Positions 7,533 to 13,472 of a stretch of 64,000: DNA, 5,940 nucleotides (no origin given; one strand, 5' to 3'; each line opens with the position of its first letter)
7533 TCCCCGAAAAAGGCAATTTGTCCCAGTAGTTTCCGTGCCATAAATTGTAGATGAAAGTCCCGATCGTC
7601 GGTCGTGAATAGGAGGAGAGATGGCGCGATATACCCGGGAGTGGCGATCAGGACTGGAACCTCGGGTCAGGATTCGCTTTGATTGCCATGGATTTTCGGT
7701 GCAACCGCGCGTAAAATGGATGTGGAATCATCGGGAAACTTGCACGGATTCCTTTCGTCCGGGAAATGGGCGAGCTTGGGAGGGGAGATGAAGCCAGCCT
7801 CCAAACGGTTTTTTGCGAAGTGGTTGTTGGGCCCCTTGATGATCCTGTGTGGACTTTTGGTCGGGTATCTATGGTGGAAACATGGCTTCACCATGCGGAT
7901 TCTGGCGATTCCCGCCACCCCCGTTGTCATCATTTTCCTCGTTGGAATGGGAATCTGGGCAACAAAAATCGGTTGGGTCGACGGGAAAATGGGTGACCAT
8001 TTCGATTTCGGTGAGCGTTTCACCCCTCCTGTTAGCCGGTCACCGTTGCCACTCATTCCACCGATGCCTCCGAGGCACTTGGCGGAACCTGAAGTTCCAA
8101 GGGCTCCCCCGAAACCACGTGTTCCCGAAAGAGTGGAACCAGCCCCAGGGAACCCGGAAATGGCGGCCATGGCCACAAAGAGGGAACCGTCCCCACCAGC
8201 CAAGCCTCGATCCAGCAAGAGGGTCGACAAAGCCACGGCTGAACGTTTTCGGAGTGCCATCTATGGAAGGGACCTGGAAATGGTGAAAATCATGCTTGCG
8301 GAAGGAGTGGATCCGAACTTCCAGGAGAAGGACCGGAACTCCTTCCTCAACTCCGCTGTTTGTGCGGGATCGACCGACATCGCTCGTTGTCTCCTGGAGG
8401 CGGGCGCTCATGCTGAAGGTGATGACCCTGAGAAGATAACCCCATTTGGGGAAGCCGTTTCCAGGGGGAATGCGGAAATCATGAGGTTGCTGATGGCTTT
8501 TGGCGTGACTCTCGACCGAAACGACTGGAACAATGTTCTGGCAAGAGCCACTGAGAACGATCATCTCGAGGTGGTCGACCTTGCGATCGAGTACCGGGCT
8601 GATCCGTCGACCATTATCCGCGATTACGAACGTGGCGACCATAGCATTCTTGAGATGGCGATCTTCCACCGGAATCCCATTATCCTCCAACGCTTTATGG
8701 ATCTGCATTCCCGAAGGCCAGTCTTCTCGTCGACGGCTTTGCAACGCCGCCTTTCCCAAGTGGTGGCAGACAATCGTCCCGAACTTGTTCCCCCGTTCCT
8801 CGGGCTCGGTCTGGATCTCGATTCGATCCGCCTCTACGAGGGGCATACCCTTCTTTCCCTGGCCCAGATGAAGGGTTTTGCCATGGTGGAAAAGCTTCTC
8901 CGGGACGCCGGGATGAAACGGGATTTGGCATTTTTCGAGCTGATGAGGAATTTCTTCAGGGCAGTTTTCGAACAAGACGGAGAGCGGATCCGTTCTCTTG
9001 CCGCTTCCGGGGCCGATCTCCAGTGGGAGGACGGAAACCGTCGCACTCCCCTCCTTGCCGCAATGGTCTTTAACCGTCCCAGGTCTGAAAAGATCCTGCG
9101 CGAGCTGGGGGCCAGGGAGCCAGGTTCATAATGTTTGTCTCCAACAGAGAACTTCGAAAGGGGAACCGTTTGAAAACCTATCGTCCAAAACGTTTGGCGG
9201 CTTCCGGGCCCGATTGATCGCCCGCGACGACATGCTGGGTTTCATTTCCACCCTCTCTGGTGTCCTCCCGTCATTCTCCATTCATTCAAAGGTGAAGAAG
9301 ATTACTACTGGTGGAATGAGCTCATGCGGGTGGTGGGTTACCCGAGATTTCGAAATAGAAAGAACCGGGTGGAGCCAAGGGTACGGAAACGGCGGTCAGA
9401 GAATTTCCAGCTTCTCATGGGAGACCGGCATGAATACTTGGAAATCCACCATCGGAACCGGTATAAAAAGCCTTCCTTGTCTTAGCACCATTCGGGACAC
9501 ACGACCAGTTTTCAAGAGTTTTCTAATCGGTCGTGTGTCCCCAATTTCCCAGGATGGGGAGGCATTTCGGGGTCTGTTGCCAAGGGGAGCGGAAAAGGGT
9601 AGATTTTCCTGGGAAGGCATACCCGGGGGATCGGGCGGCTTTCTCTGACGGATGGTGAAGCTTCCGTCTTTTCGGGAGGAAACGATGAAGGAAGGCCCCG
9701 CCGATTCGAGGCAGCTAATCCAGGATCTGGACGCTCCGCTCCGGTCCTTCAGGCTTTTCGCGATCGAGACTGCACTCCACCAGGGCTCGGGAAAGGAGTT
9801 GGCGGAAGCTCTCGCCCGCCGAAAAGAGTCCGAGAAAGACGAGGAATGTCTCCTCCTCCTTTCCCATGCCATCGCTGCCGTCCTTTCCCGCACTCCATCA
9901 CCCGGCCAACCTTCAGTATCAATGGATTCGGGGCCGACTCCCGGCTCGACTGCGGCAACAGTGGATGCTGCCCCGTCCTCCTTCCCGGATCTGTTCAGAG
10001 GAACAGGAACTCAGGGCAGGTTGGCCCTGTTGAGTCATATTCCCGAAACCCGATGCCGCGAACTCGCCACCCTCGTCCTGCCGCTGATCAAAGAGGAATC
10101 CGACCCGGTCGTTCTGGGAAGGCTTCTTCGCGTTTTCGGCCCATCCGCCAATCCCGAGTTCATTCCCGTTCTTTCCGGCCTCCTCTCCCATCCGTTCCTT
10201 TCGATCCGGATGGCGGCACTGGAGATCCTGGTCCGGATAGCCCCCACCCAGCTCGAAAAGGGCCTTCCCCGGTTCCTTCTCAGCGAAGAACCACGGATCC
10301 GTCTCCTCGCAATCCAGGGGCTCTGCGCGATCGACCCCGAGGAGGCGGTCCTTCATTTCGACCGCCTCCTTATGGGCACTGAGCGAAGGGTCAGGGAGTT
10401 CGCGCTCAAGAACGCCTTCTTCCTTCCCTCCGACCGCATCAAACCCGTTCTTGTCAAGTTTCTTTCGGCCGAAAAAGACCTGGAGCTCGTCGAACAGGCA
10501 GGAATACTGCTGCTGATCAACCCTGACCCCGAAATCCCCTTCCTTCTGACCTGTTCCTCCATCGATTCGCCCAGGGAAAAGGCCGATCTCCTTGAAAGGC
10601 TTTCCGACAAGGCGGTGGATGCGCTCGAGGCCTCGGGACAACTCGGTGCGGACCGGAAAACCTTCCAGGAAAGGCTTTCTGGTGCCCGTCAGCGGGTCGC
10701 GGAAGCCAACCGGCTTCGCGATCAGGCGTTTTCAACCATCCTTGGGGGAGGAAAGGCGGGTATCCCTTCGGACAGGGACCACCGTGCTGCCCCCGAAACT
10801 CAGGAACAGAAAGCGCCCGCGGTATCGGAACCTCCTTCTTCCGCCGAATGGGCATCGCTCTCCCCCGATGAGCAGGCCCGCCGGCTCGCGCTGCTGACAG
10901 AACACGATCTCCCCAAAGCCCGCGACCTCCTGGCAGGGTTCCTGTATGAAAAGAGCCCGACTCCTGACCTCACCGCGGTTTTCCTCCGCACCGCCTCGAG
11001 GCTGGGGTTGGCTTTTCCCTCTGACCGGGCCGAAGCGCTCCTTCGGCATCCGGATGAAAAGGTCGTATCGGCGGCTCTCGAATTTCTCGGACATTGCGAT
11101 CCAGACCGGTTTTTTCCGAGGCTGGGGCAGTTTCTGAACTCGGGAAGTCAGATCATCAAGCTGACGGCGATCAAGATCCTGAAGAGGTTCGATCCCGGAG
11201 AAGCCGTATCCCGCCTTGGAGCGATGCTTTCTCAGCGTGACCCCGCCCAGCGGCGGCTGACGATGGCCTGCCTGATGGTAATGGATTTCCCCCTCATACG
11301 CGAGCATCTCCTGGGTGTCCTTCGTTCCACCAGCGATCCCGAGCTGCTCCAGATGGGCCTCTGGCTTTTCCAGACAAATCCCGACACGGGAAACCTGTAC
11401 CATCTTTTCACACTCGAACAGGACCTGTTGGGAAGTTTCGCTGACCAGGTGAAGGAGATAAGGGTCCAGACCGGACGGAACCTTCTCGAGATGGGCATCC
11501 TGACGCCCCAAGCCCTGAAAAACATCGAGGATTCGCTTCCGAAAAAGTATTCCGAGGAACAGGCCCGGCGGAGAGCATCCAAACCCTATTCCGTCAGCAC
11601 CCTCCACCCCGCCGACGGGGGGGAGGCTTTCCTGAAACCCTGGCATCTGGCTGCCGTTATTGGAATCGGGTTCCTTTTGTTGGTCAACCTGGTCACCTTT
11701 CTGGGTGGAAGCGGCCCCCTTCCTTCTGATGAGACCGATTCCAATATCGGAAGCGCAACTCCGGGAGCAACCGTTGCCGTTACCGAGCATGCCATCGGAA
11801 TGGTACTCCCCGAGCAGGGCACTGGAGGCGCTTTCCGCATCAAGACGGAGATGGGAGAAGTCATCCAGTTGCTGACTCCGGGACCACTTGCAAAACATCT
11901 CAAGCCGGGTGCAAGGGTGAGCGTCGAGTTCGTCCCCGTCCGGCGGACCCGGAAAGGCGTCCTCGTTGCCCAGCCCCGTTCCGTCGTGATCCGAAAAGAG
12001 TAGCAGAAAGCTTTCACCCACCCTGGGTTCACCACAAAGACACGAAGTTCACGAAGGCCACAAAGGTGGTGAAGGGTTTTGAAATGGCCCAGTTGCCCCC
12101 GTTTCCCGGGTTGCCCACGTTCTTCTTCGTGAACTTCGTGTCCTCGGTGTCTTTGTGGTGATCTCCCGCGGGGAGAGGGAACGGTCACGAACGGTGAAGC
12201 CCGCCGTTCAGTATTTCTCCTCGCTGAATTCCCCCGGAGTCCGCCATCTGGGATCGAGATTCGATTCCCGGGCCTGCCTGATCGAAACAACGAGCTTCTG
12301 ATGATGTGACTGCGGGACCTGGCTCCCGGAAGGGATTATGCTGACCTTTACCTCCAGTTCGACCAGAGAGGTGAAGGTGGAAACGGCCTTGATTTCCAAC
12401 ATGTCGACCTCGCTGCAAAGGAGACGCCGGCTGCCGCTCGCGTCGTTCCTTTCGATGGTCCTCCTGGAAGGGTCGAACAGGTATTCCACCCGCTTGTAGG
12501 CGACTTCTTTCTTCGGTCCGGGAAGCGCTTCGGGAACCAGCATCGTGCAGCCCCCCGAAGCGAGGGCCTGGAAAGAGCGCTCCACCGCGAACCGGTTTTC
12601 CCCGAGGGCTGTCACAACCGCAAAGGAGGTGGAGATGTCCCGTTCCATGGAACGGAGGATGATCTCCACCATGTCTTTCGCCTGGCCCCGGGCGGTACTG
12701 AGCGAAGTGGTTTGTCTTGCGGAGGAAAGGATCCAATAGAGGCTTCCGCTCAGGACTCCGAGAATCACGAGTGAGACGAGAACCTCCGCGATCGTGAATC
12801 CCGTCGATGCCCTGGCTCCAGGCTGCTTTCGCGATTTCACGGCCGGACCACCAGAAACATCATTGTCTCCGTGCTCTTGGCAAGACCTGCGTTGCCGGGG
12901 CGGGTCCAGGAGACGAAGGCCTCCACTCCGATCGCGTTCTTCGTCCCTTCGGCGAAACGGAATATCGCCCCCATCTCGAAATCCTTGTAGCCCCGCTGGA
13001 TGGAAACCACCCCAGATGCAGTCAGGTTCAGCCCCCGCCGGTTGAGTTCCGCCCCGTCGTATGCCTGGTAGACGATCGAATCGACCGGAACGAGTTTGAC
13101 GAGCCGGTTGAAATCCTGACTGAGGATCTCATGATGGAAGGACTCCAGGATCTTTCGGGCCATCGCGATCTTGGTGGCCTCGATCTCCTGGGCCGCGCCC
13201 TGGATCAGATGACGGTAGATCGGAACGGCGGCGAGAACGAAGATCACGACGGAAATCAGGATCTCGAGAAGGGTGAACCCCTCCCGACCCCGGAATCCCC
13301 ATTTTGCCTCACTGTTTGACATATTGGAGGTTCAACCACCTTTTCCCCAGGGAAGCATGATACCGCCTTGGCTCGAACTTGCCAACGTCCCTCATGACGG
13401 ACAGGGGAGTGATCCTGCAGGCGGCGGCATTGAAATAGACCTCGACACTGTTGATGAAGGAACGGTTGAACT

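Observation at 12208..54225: Three paralogous modules of a giant GspK/PilX-like protein plus two pseudopilins, with no pilus or T2SS machinery nearby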

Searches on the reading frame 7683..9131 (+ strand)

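Call 8: search_protein_families(library=pfam, max_evalue=0.001, proteins=[window:7683-9131:+])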
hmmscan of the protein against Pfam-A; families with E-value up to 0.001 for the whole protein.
window:7683-9131:+ (482 aa): 5 families
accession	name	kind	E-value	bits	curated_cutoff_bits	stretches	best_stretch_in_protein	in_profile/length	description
PF12796.13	Ank_2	-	3.1e-18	66.6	27.3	2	192-280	4-89/90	Ankyrin repeats (3 copies)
PF00023.36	Ank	-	6.8e-10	39.1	21.1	0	192-214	9-31/33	Ankyrin repeat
PF13606.12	Ank_3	-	5.8e-09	35.8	22.3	0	252-278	3-29/30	Ankyrin repeat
PF13857.12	Ank_5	-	1.2e-08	35.5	27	0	192-218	23-49/56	Ankyrin repeats (many copies)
PF13637.12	Ank_4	-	6.5e-08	33.1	22.7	0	191-238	3-50/50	Ankyrin repeats (many copies)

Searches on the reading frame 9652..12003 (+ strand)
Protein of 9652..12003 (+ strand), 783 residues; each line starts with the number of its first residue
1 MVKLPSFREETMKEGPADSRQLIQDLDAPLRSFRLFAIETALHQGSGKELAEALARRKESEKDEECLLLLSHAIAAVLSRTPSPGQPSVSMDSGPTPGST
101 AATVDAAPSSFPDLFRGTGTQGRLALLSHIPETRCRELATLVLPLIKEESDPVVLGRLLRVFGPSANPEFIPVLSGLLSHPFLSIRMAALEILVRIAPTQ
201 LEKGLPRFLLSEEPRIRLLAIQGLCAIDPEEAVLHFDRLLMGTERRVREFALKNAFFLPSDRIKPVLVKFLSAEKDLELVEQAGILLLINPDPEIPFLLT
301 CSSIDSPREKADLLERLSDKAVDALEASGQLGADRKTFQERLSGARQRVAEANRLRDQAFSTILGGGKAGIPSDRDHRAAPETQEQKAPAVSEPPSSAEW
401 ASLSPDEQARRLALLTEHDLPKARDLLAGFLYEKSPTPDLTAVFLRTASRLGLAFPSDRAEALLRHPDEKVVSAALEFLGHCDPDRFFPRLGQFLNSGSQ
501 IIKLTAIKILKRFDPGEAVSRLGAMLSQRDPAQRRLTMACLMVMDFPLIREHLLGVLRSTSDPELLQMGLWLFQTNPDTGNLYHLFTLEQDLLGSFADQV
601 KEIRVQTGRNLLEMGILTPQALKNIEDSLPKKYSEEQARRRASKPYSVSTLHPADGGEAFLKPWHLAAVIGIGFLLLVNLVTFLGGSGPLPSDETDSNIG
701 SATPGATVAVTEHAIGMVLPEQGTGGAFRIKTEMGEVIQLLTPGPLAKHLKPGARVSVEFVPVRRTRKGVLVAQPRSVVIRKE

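Call 7: search_protein_families(library=pfam, max_evalue=0.01, proteins=[window:9652-12003:+])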
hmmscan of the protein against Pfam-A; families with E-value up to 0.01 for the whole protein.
window:9652-12003:+ (783 aa): 3 families
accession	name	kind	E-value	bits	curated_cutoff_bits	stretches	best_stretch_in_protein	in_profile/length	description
PF13646.12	HEAT_2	-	5.5e-14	52.6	27.7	3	461-535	6-80/88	HEAT repeats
PF02985.28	HEAT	-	7.7e-08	32.3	23.5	0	170-198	1-29/31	HEAT repeat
PF00514.29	Arm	-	0.0018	18.7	20.6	0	171-193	14-36/41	Armadillo/beta-catenin-like repeat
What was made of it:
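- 9652..12003 (+): HEAT-repeat protein. Part of the conserved neighbourhood of the sigma-linked module. Call 7.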

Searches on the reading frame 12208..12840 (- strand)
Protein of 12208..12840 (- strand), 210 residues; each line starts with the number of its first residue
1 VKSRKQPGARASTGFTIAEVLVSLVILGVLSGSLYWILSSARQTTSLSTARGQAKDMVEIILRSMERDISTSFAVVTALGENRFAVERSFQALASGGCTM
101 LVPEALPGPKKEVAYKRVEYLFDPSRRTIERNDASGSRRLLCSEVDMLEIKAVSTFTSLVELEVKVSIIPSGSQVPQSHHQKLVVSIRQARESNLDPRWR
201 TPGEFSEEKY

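Call 6: search_protein_families(library=pfam, max_evalue=1, proteins=[window:12208-12840:-])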
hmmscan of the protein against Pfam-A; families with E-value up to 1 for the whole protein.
window:12208-12840:- (210 aa): 3 families
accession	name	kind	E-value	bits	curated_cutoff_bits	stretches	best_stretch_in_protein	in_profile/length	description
PF07963.17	N_methyl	-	1.3e-05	25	21.2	1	11-35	3-27/27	Prokaryotic N-terminal methylation motif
PF25243.1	WAV3_C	-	0.024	14.9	39.1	1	125-163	20-59/76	E3 ubiquitin-protein ligase WAV3-like, C-terminal domain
PF13727.12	CoA_binding_3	-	0.13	12.6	25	1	21-80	53-111/175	CoA-binding domain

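Call 12: search_protein_families(library=ncbifam, max_evalue=0.1, proteins=[window:12208-12840:-])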
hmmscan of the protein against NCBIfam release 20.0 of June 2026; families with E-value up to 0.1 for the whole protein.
window:12208-12840:- (210 aa): 8 families
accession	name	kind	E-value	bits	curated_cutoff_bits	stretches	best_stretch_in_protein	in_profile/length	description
TIGR02532.1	IV_pilin_GFxxxE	domain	0.00019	21.1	16.3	1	14-32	3-21/24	prepilin-type N-terminal cleavage/methylation domain-containing protein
TIGR01711.1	gspJ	equivalog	0.00051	19.9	64.85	1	14-71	2-59/192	type II secretion system minor pseudopilin GspJ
TIGR01710.1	typeII_sec_gspG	equivalog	0.0028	17.7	88.85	1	14-63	2-50/134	type II secretion system major pseudopilin GspG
NF041002.1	pilin_ComGF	equivalog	0.0045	17.2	80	1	13-72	2-59/139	competence type IV pilus minor pilin ComGF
TIGR02523.1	type_IV_pilV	equivalog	0.011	16.2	52.2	1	13-70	2-63/139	type IV pilus modification protein PilV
TIGR01708.2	typeII_sec_gspH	equivalog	0.011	15.8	80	1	13-50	2-39/169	type II secretion system minor pseudopilin GspH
TIGR02554.1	PrgH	equivalog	0.031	13.4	188.6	1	4-60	129-183/389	PrgH/EprH family type III secretion apparatus protein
TIGR02599.1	TIGR02599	subfamily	0.062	12.5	256.5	1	14-66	1-53/361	Verru_Chthon cassette protein C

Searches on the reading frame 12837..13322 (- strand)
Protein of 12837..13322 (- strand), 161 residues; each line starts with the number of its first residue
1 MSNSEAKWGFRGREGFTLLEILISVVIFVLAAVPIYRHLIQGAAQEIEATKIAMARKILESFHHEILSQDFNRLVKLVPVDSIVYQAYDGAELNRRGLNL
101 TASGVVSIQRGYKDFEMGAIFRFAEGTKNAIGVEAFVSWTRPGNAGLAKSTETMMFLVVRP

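Call 6: search_protein_families(library=pfam, max_evalue=1, proteins=[window:12837-13322:-])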
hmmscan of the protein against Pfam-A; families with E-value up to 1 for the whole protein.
window:12837-13322:- (161 aa): 1 family
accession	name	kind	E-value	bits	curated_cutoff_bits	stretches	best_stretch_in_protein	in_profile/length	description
PF07963.17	N_methyl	-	1.2e-05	25.1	21.2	1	11-35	2-26/27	Prokaryotic N-terminal methylation motif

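Call 12: search_protein_families(library=ncbifam, max_evalue=0.1, proteins=[window:12837-13322:-])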
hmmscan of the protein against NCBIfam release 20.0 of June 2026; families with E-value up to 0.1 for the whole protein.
window:12837-13322:- (161 aa): 10 families
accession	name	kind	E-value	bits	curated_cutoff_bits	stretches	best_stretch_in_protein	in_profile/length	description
TIGR01711.1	gspJ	equivalog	0.00013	21.8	64.85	1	15-75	2-61/192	type II secretion system minor pseudopilin GspJ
TIGR02532.1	IV_pilin_GFxxxE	domain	0.00048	19.9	16.3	1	14-33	2-21/24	prepilin-type N-terminal cleavage/methylation domain-containing protein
TIGR01707.1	gspI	equivalog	0.01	16.3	44.35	1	15-39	1-25/101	type II secretion system minor pseudopilin GspI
TIGR01710.1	typeII_sec_gspG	equivalog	0.011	15.8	88.85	1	15-66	2-56/134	type II secretion system major pseudopilin GspG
NF041013.1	T4P_ComGE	equivalog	0.016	15.3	49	1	14-42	4-35/83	competence type IV pilus minor pilin ComGE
NF009236.0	PRK12586.1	equivalog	0.03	14.1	156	1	12-70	64-118/145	Na+/H+ antiporter subunit G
NF041002.1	pilin_ComGF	equivalog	0.032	14.5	80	1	14-48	2-35/139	competence type IV pilus minor pilin ComGF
NF009237.0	PRK12587.1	equivalog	0.034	14.1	158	1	10-50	60-99/118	Na+/H+ antiporter subunit G1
NF040982.1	ComGD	equivalog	0.05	14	70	1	14-49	2-36/139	competence type IV pilus minor pilin ComGD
NF007862.0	PRK10574.1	equivalog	0.051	13.7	138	1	13-44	4-38/145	prepilin peptidase-dependent pilin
